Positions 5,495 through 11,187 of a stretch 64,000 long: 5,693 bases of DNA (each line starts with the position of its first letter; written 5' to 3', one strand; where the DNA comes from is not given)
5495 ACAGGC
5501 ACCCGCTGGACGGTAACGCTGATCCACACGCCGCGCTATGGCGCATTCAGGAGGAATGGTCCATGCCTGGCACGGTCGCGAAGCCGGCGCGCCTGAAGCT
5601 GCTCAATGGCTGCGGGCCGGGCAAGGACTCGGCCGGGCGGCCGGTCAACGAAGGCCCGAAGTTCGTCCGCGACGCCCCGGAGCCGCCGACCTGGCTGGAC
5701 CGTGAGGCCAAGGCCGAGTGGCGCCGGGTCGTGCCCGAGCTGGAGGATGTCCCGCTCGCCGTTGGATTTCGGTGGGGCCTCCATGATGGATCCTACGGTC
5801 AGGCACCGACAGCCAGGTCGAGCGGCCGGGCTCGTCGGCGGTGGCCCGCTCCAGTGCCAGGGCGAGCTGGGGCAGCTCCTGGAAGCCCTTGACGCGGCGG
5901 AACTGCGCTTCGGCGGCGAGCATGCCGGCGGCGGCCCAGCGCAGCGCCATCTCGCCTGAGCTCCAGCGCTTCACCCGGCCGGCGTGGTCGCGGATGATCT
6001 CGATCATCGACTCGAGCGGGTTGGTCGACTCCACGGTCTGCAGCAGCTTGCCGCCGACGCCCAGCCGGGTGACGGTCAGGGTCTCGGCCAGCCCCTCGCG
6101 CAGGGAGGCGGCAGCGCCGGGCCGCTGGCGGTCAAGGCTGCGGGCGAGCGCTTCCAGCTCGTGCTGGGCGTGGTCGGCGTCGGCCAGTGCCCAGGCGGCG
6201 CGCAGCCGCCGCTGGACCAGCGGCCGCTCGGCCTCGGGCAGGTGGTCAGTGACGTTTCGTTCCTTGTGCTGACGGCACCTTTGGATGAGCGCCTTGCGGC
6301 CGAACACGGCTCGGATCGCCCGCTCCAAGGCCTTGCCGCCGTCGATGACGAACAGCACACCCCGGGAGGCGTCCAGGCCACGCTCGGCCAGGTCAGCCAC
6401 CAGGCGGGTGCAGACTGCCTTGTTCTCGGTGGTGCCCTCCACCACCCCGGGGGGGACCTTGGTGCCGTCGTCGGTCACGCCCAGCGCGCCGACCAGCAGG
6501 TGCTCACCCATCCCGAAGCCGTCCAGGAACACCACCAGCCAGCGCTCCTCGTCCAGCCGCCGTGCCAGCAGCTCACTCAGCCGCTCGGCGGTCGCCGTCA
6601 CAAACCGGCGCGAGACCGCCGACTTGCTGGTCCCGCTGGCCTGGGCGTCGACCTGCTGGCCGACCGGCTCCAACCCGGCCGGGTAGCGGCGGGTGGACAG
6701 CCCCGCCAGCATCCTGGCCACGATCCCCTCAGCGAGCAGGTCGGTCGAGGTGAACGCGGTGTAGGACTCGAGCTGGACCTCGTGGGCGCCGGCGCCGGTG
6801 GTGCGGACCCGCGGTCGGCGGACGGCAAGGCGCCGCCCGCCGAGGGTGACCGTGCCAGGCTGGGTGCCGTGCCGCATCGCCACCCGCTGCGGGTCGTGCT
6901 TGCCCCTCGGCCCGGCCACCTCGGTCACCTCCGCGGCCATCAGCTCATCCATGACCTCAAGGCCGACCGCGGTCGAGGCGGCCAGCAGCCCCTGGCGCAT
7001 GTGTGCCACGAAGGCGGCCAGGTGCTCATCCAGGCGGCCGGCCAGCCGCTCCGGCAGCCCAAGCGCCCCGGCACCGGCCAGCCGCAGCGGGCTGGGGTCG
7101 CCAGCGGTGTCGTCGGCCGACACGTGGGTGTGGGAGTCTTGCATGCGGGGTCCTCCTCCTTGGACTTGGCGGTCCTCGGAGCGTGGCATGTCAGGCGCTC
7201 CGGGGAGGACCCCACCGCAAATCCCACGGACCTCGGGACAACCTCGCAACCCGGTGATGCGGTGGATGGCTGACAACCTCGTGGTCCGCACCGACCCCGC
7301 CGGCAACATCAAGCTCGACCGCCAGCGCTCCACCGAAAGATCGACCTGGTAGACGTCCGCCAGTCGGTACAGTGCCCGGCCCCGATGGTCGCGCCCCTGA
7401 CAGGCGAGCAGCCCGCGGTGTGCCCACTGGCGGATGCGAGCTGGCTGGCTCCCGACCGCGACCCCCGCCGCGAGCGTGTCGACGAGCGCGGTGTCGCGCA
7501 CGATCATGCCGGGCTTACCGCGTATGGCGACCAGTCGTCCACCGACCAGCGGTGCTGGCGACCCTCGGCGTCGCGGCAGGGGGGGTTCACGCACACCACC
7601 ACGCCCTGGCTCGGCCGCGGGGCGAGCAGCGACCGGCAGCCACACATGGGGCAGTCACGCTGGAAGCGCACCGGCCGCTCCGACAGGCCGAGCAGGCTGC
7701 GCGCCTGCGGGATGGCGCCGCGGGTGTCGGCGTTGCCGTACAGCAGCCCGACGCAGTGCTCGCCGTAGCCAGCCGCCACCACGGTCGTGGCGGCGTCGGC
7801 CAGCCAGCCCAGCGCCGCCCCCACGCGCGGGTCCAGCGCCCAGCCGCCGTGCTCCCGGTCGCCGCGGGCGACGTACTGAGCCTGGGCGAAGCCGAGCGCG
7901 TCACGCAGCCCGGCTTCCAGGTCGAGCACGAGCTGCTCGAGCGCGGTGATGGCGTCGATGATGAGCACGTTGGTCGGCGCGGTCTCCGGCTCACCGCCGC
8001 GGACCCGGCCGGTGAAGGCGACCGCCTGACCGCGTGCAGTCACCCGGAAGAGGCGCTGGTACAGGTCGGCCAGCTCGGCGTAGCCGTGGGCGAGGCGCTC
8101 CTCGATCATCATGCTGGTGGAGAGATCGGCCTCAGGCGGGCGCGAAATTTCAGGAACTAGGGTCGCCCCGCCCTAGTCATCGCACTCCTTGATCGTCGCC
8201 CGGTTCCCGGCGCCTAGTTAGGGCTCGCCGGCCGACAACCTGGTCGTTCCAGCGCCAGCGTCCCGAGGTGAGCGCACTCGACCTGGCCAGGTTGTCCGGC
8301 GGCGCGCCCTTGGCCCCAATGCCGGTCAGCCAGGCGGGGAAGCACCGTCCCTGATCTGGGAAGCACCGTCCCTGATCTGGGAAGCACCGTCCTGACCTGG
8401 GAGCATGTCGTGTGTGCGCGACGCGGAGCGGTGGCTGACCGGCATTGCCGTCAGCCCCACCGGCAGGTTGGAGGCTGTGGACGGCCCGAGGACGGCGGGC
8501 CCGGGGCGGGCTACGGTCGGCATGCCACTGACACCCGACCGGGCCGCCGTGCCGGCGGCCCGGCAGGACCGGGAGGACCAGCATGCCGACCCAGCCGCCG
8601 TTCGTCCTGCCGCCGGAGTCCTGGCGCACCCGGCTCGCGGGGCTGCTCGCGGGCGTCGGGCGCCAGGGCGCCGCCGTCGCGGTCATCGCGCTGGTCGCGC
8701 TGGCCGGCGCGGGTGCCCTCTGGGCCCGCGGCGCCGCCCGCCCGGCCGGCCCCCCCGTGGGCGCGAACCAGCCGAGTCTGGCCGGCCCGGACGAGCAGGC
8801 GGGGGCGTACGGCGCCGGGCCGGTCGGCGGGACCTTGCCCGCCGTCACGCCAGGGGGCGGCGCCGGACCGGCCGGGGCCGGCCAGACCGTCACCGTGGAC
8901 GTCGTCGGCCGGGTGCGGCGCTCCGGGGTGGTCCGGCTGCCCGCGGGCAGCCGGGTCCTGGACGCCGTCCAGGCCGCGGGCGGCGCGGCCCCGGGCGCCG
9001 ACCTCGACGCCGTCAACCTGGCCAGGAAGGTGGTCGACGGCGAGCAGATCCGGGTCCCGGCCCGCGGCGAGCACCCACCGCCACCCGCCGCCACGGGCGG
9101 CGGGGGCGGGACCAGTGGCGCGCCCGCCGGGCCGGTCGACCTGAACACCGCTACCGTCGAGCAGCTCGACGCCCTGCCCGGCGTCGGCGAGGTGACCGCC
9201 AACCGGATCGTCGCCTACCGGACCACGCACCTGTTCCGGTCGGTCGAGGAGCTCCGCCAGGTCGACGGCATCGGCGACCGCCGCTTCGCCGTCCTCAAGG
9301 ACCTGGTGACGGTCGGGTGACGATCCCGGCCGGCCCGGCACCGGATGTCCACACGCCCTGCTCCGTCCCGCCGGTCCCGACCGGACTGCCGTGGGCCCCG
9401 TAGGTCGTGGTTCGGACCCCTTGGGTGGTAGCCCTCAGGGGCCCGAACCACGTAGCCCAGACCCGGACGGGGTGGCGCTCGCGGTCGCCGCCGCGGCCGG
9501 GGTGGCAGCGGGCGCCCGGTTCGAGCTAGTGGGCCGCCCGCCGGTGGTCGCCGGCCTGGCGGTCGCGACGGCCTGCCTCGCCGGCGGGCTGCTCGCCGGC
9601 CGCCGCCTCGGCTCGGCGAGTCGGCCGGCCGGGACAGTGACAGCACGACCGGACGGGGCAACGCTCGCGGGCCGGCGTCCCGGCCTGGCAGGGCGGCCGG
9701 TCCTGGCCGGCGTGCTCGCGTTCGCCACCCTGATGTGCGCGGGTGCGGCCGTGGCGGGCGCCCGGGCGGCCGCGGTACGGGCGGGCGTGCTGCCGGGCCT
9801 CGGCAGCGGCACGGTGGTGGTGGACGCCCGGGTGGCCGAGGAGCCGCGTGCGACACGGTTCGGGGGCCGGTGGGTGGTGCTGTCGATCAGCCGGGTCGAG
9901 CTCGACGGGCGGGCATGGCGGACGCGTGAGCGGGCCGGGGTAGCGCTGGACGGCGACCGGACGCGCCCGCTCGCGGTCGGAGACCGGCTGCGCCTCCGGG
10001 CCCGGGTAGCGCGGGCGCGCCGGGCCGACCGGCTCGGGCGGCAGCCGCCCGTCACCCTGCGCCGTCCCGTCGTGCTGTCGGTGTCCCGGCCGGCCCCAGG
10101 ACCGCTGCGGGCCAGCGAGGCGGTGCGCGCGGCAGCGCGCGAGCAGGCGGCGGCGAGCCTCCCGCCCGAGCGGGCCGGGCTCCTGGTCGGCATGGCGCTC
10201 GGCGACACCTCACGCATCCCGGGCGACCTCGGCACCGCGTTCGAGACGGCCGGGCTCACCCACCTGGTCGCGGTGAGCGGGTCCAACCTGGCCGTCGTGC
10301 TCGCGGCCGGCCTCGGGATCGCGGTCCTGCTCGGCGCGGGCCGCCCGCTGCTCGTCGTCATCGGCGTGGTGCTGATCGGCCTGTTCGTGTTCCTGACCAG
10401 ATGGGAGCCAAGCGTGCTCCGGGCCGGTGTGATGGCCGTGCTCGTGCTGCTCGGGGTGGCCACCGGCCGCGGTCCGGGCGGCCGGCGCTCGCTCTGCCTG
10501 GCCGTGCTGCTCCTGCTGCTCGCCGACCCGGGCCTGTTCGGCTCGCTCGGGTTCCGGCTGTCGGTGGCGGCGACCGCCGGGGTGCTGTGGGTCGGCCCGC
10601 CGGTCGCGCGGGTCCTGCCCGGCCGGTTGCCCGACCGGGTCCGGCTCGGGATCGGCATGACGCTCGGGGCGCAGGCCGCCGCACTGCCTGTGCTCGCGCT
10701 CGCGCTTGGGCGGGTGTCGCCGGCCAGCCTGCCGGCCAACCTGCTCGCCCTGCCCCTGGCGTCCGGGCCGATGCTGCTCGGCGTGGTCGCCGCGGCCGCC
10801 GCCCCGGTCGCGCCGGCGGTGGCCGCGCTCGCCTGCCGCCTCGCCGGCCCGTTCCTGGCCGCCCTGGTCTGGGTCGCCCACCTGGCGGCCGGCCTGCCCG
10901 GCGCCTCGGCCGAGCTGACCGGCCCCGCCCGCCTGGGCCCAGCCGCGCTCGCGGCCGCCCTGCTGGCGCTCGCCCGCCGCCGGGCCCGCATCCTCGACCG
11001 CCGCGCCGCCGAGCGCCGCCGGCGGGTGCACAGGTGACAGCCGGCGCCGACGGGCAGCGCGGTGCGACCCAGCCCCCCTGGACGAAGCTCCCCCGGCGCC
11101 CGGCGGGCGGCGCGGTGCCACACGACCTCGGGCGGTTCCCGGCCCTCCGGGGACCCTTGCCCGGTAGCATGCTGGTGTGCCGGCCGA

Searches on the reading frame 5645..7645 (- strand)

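Call 20: search_protein_families(library=pfam, proteins=[window:5645-7645:-], max_evalue=0.01)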
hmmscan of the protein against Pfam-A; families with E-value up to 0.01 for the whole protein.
window:5645-7645:- (666 aa): 2 families
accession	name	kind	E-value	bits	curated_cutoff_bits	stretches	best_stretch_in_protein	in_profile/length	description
PF00872.24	Transposase_mut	-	2e-28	99.8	21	1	230-558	32-352/379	Transposase, Mutator family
PF13411.12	MerR_1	-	0.0059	17.1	21.6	0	64-101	10-46/69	MerR HTH family regulatory protein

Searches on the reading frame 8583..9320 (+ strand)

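Call 19: search_protein_families(library=pfam, proteins=[window:8583-9320:+], max_evalue=0.01)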
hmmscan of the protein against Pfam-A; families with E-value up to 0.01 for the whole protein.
window:8583-9320:+ (245 aa): 9 families
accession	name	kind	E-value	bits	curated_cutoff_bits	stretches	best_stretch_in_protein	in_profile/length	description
PF12836.13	HHH_3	-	4.7e-17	62.3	27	1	184-242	5-64/65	Helix-hairpin-helix motif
PF10531.15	SLBB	-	4e-14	52.6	27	1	105-158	2-54/55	SLBB domain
PF00633.29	HHH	-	9.6e-13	47.7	24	1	186-212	4-30/30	Helix-hairpin-helix motif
PF22461.2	SLBB_2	-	3e-05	24.5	27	1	105-157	3-54/79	SLBB domain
PF12826.13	HHH_2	-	0.00013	22.5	27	0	187-215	29-57/64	Helix-hairpin-helix motif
PF03934.19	T2SSK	-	0.00029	21.6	24.2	1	185-244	1-62/63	Type II secretion system (T2SS), protein K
PF21176.3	RecR_HhH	-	0.00043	20.5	27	1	192-211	5-24/45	RecR, helix-hairpin-helix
PF14520.12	HHH_5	-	0.00061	20.6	27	0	186-210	28-52/57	Helix-hairpin-helix domain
PF14716.13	HHH_8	-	0.0036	18.1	30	0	190-216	45-71/73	Helix-hairpin-helix domain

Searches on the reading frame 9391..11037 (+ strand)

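Call 19: search_protein_families(library=pfam, proteins=[window:9391-11037:+], max_evalue=0.01)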
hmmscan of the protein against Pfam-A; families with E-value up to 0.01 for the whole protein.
window:9391-11037:+ (548 aa): 2 families
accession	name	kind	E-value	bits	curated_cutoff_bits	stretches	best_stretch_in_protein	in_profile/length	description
PF03772.21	Competence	-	1.8e-46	159.1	23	1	268-529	1-265/270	Competence protein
PF13567.11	DUF4131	-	1.7e-08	34.8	31.6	1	102-212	29-136/165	Domain of unknown function (DUF4131)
